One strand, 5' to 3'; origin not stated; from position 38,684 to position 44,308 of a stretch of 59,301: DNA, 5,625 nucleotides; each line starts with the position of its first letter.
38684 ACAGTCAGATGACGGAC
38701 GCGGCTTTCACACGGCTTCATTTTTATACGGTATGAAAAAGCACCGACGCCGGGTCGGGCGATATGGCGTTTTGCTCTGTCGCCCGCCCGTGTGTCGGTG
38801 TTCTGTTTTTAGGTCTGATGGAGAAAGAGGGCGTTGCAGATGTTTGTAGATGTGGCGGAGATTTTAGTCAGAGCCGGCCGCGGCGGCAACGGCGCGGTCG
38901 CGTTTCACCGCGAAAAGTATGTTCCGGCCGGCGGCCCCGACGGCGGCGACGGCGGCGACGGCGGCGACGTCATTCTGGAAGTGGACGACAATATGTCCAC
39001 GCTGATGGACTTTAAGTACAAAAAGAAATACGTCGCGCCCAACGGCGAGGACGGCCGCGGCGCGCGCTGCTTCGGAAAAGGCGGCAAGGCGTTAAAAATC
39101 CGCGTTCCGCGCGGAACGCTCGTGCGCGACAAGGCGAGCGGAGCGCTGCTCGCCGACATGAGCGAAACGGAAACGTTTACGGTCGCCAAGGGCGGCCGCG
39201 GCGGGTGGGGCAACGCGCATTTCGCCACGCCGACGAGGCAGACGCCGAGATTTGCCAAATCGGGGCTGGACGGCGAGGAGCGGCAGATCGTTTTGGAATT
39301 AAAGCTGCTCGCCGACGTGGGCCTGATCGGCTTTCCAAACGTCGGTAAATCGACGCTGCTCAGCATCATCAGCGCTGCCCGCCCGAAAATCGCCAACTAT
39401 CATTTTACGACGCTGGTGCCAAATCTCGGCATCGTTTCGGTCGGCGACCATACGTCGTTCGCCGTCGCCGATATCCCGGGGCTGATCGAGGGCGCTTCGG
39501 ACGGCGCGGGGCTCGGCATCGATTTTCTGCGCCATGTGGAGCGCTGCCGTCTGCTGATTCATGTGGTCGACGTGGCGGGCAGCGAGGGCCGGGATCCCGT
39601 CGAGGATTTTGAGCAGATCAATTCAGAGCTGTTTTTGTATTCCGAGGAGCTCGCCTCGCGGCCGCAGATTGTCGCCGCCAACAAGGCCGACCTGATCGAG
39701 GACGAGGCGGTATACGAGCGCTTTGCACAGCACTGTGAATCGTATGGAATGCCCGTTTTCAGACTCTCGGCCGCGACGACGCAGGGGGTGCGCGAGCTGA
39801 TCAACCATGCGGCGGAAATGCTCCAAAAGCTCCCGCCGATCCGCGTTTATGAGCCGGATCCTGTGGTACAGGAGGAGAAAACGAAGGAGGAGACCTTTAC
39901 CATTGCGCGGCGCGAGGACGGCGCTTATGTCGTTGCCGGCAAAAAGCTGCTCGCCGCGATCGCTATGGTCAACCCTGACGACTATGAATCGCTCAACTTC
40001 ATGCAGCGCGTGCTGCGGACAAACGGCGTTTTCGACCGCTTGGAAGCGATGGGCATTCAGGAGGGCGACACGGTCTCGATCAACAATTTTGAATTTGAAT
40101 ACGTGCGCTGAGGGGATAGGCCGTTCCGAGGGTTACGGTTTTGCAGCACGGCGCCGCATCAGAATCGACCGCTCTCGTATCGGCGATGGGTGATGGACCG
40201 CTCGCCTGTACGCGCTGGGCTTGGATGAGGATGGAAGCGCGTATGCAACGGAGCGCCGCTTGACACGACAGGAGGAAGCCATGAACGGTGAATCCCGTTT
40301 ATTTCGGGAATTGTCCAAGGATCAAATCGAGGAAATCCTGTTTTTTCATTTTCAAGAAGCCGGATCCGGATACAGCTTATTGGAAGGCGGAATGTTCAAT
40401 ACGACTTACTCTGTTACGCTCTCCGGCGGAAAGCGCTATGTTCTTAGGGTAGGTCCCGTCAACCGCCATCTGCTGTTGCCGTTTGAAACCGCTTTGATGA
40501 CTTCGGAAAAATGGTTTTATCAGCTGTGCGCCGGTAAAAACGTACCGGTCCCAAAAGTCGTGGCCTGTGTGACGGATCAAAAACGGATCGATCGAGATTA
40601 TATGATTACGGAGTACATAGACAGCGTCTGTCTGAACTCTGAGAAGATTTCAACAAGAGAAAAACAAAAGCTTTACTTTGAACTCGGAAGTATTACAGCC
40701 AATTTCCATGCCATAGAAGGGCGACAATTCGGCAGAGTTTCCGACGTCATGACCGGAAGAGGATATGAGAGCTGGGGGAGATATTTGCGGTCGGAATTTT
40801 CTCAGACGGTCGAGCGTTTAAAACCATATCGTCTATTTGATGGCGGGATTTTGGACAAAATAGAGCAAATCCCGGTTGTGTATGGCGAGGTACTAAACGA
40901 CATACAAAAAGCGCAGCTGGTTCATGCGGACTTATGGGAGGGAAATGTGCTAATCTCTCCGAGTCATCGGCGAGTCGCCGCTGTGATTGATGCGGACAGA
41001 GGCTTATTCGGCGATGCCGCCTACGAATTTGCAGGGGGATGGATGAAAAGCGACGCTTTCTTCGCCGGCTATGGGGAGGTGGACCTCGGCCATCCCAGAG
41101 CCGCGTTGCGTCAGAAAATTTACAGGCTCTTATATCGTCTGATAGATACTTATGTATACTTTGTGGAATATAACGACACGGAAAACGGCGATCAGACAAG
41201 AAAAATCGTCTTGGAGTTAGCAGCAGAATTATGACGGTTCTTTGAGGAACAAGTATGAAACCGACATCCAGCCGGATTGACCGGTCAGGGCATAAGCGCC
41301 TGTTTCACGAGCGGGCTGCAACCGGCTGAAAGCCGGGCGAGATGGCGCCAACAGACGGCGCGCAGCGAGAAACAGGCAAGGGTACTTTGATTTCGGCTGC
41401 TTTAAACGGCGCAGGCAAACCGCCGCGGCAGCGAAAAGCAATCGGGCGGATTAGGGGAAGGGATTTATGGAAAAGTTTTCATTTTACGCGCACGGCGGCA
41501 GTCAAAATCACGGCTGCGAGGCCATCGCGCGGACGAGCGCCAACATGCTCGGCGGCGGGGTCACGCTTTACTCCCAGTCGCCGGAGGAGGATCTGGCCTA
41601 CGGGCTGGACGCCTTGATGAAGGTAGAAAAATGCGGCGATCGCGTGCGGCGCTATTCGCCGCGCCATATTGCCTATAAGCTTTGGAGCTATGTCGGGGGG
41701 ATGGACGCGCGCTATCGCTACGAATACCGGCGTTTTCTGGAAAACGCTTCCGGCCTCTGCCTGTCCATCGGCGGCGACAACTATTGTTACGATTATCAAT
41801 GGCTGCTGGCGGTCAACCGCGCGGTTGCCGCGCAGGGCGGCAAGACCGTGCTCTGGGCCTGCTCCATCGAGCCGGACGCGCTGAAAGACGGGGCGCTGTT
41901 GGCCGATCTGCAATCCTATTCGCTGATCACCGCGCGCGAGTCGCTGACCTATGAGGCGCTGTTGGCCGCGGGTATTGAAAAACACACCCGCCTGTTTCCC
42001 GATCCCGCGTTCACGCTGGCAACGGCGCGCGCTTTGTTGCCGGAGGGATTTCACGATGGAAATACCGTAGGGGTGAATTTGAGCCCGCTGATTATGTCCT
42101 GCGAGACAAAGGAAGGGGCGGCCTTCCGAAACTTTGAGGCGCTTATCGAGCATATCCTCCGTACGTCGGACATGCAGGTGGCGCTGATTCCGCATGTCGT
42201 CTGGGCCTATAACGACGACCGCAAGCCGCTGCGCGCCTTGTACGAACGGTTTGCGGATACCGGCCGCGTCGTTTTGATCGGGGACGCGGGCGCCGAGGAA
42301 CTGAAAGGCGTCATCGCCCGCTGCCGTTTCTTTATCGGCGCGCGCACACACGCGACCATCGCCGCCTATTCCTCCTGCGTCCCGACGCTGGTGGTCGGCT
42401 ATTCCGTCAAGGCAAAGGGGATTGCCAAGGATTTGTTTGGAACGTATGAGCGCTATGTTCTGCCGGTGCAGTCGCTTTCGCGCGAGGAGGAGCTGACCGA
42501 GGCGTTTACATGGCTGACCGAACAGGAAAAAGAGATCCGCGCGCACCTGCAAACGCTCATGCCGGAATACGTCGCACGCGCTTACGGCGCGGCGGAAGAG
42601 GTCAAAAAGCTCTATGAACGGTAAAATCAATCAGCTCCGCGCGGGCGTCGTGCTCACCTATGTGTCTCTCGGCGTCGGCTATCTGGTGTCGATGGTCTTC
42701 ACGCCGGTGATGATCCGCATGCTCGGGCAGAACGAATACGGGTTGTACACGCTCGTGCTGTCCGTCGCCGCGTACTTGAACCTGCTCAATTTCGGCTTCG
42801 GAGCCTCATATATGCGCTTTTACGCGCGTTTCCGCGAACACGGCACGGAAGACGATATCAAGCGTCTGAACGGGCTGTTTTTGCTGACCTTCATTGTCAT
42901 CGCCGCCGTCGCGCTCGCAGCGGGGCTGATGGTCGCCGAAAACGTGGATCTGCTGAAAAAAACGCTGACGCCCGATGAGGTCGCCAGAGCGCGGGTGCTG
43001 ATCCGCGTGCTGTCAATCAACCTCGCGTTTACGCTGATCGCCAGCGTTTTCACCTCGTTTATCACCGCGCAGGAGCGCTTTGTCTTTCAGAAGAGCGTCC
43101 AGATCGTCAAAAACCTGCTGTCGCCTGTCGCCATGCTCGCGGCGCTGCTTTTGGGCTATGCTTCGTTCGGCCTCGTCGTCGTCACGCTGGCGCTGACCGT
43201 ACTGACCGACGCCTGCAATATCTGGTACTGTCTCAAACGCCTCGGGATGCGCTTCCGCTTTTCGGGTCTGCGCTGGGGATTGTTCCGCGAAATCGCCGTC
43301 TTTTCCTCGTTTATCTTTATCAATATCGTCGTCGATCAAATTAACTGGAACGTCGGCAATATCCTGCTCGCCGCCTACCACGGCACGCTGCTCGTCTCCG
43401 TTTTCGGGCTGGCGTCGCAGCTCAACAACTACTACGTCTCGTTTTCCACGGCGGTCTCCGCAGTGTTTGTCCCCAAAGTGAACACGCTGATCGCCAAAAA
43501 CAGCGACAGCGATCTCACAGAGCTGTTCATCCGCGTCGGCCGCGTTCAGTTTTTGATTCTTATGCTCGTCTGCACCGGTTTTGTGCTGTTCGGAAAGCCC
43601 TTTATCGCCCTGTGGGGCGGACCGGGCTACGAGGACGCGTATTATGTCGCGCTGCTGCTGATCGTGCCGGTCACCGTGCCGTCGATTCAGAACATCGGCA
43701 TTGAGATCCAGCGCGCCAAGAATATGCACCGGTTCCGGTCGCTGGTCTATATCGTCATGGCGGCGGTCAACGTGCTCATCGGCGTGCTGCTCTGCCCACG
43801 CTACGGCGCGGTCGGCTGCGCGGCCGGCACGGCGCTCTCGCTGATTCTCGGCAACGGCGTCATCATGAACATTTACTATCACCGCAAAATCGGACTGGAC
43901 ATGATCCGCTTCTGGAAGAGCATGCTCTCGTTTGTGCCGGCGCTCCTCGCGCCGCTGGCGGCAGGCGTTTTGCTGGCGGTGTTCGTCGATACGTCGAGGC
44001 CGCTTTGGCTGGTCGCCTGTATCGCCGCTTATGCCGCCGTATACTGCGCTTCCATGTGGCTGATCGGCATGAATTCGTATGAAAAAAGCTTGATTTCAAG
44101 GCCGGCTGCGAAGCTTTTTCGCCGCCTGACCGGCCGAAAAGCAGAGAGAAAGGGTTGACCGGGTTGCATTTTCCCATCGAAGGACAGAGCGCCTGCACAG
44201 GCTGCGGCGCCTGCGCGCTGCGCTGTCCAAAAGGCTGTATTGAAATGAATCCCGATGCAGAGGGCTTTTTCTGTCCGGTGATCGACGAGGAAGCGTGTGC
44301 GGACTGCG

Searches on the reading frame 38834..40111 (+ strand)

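Call 64: search_protein_families(library=pfam, proteins=[window:38834-40111:+], max_evalue=0.00001)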
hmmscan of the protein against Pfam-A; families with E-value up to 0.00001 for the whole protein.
window:38834-40111:+ (425 aa): 4 families
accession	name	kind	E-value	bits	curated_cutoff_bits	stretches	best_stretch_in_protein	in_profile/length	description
PF01018.28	GTP1_OBG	-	5.8e-59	198.6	27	1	5-158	1-155/155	GTP1/OBG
PF01926.29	MMR_HSR1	-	1.4e-23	83.6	21.9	1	161-284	1-113/113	50S ribosome-binding GTPase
PF09269.16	DUF1967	-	1.9e-22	79.6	27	1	355-423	1-70/70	Domain of unknown function (DUF1967)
PF02421.24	FeoB_N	-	4.2e-12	46.3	27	1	162-325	3-155/156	Ferrous iron transport protein B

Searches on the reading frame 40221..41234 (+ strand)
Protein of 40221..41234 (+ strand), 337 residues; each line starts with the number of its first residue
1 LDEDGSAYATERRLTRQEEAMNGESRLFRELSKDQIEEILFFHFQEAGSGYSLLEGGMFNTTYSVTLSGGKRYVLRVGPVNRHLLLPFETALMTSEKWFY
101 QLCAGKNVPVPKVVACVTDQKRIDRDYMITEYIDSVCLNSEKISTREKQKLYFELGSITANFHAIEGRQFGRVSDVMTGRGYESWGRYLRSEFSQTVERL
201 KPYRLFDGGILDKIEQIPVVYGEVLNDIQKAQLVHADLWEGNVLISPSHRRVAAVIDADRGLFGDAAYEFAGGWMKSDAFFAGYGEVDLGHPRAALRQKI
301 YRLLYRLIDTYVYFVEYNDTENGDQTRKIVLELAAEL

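Call 64: search_protein_families(library=pfam, proteins=[window:40221-41234:+], max_evalue=0.00001)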
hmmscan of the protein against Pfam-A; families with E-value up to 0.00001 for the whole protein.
window:40221-41234:+ (337 aa): 2 families
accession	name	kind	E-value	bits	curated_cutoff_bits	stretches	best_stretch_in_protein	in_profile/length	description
PF01636.29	APH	-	2e-22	80.6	23.2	1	53-288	4-229/239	Phosphotransferase enzyme family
PF03881.20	Fructosamin_kin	-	6.8e-10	39.1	22.4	1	52-317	23-274/288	Fructosamine kinase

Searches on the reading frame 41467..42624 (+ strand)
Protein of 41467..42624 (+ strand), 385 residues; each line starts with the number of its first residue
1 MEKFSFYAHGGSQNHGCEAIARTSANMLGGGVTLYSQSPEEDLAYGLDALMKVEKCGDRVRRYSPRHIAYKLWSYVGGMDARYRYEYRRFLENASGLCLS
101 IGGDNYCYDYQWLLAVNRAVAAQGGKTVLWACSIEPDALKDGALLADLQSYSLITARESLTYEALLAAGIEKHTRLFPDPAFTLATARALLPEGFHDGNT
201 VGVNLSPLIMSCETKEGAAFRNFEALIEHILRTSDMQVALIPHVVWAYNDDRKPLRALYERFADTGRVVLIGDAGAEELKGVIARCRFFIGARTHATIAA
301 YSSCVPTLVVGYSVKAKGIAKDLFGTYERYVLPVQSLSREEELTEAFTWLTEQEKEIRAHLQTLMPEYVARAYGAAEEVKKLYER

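Call 64: search_protein_families(library=pfam, proteins=[window:41467-42624:+], max_evalue=0.00001)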
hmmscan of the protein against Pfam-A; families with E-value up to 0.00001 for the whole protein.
window:41467-42624:+ (385 aa): 1 family
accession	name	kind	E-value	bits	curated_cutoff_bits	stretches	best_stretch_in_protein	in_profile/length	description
PF04230.19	PS_pyruv_trans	-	2.1e-24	87.4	25.3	1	90-313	59-279/280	Polysaccharide pyruvyl transferase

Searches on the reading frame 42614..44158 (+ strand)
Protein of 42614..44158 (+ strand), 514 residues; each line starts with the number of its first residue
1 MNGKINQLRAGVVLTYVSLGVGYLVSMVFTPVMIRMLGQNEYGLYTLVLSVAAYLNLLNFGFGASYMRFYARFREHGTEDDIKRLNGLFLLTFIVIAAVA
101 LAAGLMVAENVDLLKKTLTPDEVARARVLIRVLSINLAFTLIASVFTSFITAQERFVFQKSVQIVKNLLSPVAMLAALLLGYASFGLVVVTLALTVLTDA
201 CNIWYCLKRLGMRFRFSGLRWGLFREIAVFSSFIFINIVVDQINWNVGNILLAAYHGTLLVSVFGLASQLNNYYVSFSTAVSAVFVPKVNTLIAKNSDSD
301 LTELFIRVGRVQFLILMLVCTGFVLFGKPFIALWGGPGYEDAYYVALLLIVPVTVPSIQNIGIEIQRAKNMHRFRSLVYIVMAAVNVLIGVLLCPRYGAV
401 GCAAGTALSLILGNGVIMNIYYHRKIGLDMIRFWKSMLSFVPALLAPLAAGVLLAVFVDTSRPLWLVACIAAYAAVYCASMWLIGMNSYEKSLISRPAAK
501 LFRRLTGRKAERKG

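Call 64: search_protein_families(library=pfam, proteins=[window:42614-44158:+], max_evalue=0.00001)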
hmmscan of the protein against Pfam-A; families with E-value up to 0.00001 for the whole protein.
window:42614-44158:+ (514 aa): 2 families
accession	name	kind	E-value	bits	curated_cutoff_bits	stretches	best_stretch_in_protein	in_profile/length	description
PF01943.22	Polysacc_synt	-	2.4e-16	60.4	28.2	1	10-287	3-268/274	Polysaccharide biosynthesis protein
PF13440.11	Polysacc_synt_3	-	5.3e-13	49.3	23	1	32-336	1-285/293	Polysaccharide biosynthesis protein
